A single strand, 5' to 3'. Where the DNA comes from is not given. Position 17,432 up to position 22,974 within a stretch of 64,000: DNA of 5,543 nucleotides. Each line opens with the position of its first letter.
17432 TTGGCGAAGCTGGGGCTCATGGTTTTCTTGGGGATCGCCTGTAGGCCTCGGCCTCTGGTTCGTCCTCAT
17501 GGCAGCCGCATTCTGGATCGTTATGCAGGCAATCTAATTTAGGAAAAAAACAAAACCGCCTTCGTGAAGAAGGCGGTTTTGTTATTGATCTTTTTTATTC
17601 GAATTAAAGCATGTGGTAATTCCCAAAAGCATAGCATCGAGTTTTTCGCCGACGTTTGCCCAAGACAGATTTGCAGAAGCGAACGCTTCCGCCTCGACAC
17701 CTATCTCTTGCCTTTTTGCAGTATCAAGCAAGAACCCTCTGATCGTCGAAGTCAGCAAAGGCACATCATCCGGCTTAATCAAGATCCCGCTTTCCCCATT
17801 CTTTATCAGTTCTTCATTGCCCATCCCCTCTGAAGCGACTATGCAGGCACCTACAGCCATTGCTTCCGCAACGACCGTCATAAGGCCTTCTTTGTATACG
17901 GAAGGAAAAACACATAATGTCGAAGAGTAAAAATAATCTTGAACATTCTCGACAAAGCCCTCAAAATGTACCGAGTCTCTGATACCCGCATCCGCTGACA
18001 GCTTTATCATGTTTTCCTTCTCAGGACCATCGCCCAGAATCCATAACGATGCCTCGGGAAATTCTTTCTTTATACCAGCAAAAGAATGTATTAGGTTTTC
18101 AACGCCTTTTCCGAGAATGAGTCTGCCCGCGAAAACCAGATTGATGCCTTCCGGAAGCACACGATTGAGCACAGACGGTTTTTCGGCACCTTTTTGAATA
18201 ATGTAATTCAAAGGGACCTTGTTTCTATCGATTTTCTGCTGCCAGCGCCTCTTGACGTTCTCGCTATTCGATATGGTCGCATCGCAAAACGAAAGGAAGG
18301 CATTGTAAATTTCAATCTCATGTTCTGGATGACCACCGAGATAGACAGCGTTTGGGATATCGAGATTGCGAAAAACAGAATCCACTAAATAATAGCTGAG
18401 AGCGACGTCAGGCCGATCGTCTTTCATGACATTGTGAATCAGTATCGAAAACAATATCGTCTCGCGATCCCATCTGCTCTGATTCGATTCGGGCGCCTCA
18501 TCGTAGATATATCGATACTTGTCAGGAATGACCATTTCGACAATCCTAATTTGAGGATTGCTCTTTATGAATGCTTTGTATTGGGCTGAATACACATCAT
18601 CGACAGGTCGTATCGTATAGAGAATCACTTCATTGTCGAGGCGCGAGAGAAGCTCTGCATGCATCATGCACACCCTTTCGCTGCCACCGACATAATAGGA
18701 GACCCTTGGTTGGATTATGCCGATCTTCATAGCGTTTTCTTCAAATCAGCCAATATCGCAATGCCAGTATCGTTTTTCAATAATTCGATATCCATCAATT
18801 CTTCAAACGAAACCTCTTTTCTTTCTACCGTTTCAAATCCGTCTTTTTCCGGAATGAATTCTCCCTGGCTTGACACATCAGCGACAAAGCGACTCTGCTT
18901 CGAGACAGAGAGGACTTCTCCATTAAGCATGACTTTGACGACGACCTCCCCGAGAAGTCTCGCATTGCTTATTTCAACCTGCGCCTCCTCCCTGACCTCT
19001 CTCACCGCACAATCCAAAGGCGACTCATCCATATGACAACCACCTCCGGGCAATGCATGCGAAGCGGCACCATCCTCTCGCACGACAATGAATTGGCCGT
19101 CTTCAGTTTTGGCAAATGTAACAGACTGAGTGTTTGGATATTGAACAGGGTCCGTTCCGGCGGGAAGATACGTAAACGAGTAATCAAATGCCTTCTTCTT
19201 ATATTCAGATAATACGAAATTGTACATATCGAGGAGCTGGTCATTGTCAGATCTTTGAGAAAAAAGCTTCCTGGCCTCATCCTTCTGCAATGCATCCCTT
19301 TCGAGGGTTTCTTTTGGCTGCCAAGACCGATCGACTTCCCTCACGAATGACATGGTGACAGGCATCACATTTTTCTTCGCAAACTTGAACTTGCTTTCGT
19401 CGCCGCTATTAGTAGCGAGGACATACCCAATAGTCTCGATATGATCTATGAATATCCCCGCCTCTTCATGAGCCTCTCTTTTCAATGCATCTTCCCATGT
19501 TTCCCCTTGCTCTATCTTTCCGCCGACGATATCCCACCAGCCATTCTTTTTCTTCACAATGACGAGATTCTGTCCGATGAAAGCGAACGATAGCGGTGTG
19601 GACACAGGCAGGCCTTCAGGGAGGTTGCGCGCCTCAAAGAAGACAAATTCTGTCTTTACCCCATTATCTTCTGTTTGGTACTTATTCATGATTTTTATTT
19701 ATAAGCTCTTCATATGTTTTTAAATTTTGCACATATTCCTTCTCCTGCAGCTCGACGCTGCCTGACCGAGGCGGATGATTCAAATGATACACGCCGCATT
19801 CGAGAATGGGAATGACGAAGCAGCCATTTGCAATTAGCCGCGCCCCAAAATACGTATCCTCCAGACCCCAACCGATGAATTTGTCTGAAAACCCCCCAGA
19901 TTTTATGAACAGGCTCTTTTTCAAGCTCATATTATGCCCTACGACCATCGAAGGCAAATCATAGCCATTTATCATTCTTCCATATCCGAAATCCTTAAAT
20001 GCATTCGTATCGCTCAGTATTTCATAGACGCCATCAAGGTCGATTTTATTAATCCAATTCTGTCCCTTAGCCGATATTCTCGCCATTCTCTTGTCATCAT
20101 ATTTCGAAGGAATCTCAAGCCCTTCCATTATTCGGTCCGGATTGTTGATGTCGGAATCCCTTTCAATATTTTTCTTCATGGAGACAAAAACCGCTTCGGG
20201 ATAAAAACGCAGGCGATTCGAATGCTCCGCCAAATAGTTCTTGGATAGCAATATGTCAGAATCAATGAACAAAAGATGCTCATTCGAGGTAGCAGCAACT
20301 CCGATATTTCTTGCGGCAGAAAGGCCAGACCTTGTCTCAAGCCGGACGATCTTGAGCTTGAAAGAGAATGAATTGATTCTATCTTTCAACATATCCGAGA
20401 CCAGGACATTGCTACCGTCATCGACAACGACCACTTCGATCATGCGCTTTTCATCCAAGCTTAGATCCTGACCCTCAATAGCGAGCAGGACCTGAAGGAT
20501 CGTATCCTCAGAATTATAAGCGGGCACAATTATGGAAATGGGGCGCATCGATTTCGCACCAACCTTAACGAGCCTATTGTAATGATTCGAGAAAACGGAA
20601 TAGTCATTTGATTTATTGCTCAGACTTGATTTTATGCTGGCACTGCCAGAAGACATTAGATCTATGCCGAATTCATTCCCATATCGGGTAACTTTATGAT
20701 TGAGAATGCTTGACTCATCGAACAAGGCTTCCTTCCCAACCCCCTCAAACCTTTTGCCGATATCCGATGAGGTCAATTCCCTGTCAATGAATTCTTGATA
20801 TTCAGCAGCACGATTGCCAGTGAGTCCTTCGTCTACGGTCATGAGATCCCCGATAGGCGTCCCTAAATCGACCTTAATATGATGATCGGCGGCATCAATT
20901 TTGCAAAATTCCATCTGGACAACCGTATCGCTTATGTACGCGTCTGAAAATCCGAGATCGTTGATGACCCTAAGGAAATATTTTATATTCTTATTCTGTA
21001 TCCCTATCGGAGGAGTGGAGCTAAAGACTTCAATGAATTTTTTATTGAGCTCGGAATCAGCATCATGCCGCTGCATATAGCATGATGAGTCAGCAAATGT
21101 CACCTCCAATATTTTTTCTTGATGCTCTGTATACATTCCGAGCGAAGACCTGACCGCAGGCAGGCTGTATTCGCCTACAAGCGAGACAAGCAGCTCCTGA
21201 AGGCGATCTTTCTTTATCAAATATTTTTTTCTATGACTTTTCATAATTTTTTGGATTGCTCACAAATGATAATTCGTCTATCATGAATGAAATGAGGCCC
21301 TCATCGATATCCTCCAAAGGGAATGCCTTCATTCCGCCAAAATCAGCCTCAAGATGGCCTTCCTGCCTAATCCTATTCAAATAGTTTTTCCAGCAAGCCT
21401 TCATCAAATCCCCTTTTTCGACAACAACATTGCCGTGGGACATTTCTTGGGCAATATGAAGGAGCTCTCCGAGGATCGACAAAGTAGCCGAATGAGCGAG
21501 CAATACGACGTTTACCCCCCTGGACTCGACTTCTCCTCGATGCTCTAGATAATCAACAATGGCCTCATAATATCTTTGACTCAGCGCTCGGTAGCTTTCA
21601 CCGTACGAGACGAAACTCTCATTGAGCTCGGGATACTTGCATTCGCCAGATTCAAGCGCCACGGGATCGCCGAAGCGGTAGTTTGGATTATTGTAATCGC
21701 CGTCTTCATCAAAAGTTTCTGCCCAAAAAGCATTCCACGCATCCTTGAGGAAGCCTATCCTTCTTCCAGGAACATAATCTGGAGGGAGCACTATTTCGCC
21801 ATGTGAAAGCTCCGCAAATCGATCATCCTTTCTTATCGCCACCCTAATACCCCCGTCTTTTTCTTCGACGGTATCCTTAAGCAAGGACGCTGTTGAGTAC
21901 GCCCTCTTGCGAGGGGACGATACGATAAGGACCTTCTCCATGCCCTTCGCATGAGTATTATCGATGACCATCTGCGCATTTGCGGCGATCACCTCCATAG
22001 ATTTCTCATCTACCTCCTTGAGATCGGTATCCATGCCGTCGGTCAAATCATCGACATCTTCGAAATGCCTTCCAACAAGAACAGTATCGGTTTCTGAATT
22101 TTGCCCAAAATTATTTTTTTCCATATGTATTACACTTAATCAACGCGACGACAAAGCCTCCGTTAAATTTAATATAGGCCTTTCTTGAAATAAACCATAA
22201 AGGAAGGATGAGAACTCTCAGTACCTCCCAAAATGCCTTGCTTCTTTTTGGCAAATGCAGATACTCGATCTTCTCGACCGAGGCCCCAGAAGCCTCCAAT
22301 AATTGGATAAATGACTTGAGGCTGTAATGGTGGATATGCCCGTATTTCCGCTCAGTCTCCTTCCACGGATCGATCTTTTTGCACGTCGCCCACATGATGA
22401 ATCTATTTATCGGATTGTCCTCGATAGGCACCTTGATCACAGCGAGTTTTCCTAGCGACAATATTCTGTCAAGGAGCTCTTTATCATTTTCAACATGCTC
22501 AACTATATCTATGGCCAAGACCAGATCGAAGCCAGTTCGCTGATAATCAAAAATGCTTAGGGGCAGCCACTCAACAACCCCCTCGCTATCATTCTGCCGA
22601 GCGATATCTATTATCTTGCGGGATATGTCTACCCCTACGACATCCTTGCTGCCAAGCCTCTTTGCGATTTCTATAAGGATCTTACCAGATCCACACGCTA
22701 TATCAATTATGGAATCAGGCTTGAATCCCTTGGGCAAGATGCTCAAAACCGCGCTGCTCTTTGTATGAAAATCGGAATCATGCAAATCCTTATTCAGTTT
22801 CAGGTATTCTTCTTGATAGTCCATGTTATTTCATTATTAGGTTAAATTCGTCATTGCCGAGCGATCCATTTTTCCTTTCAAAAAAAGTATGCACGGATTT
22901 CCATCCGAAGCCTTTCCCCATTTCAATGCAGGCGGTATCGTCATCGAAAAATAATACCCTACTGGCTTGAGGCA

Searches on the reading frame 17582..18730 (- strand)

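Call 94: search_protein_families(library=pfam, proteins=[window:17582-18730:-], max_evalue=0.001)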
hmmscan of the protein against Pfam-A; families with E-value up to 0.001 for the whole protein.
window:17582-18730:- (382 aa): 4 families
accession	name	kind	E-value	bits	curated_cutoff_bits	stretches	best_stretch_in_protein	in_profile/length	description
PF00534.26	Glycos_transf_1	-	5.9e-31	107.7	26.4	1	198-347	18-169/172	Glycosyl transferases group 1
PF13692.12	Glyco_trans_1_4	-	2.4e-29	102.9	27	1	197-334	3-140/142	Glycosyl transferases group 1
PF13524.12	Glyco_trans_1_2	-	0.00027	21.3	25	1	281-363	61-141/144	Glycosyl transferase-like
PF13439.12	Glyco_transf_4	-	0.00068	20.1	28.5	0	14-172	1-159/170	Glycosyltransferase Family 4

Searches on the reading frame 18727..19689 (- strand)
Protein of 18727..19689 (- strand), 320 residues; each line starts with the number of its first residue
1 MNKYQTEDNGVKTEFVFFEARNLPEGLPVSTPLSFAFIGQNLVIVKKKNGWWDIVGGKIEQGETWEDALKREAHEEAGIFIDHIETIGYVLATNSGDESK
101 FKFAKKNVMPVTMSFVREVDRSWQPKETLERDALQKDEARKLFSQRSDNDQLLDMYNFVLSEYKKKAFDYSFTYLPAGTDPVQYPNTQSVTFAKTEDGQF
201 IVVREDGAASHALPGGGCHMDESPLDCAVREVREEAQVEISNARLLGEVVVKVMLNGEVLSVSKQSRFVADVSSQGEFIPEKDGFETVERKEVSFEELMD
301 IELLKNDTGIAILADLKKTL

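Call 94: search_protein_families(library=pfam, proteins=[window:18727-19689:-], max_evalue=0.001)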
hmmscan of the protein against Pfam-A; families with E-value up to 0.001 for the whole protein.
window:18727-19689:- (320 aa): 1 family
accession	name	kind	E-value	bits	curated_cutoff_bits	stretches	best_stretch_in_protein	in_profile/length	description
PF00293.34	NUDIX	-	4.8e-26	91.8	21.1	2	195-300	12-119/134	NUDIX domain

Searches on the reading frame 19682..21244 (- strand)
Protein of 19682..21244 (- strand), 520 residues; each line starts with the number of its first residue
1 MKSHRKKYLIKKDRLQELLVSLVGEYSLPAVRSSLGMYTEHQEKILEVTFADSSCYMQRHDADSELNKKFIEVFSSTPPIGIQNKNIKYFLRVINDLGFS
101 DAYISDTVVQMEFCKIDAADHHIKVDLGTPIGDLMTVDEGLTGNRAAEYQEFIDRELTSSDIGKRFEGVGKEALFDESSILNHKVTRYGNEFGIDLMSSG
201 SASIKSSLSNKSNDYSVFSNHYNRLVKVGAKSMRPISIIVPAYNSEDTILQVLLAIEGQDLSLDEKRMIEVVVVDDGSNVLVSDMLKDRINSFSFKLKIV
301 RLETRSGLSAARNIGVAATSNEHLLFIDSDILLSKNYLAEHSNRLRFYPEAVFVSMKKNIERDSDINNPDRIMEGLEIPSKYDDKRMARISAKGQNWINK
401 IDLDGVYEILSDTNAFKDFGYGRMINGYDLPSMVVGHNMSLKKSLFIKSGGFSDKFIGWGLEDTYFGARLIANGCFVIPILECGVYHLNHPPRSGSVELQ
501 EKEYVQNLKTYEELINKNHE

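Call 94: search_protein_families(library=pfam, proteins=[window:19682-21244:-], max_evalue=0.001)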
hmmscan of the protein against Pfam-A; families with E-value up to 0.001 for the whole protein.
window:19682-21244:- (520 aa): 4 families
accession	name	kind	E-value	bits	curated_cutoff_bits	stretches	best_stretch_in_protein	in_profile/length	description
PF00535.33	Glycos_transf_2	-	8.3e-22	78.3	23.3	1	237-375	1-132/168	Glycosyl transferase family 2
PF10111.15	Glyco_tranf_2_2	-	1.7e-10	41.3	27.3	1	237-341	1-102/276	Glycosyltransferase like family 2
PF02709.20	Glyco_transf_7C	-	7.1e-09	35.6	23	1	434-476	19-61/78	N-terminal domain of galactosyltransferase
PF13641.12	Glyco_tranf_2_3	-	6e-05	23.6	27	1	235-345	2-111/230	Glycosyltransferase like family 2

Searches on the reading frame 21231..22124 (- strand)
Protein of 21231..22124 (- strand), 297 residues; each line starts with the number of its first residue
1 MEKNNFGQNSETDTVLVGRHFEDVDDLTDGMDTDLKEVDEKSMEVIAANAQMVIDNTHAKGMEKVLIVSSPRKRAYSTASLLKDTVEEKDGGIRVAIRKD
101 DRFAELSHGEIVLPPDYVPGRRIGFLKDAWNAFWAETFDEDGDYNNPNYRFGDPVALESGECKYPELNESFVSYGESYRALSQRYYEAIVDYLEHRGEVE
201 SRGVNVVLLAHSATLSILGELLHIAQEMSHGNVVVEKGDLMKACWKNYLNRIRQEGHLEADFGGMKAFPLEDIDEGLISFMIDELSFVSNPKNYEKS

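Call 94: search_protein_families(library=pfam, proteins=[window:21231-22124:-], max_evalue=0.001)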
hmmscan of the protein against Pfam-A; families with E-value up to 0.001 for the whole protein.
window:21231-22124:- (297 aa): 1 family
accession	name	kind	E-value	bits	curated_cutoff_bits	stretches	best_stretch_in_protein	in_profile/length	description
PF00300.27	His_Phos_1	-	8.2e-07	29.3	21.7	0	61-111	44-85/194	Histidine phosphatase superfamily (branch 1)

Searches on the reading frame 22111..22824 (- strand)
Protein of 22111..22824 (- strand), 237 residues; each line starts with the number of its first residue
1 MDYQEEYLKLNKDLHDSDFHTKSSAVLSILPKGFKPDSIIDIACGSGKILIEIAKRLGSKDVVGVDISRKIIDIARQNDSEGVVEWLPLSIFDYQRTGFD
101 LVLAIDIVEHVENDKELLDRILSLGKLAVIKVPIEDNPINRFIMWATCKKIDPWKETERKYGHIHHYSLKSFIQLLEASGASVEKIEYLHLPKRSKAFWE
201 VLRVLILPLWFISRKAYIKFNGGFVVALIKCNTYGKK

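Call 94: search_protein_families(library=pfam, proteins=[window:22111-22824:-], max_evalue=0.001)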
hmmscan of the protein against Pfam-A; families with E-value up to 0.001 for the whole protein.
window:22111-22824:- (237 aa): 11 families
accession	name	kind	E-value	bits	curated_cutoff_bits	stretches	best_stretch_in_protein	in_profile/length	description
PF13489.12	Methyltransf_23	-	9e-15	55.2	27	1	23-184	10-162/164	Methyltransferase domain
PF13649.12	Methyltransf_25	-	4.3e-13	50.2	27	1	39-122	1-90/97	Methyltransferase domain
PF08242.18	Methyltransf_12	-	1.1e-11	45.7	30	1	40-123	1-90/98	Methyltransferase domain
PF13847.12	Methyltransf_31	-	1.6e-11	44.5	27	1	38-126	6-102/145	Methyltransferase domain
PF08241.18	Methyltransf_11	-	2.1e-11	44.7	21.2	1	41-121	2-83/95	Methyltransferase domain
PF07021.18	MetW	-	6.9e-06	26.3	21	1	29-195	10-174/193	Methionine biosynthesis protein MetW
PF06325.19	PrmA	-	1.8e-05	24.9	22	1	36-84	162-209/296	Ribosomal protein L11 methyltransferase (PrmA)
PF02390.23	Methyltransf_4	-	3.7e-05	23.7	24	1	38-75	4-41/173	Putative methyltransferase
PF05175.20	MTS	-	6.8e-05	23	23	1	23-82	20-78/170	Methyltransferase small domain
PF01209.24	Ubie_methyltran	-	7.1e-05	22.7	20.1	1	33-81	45-94/233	ubiE/COQ5 methyltransferase family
PF02353.26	CMAS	-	0.00032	20.5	27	1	37-114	64-143/273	Mycolic acid cyclopropane synthetase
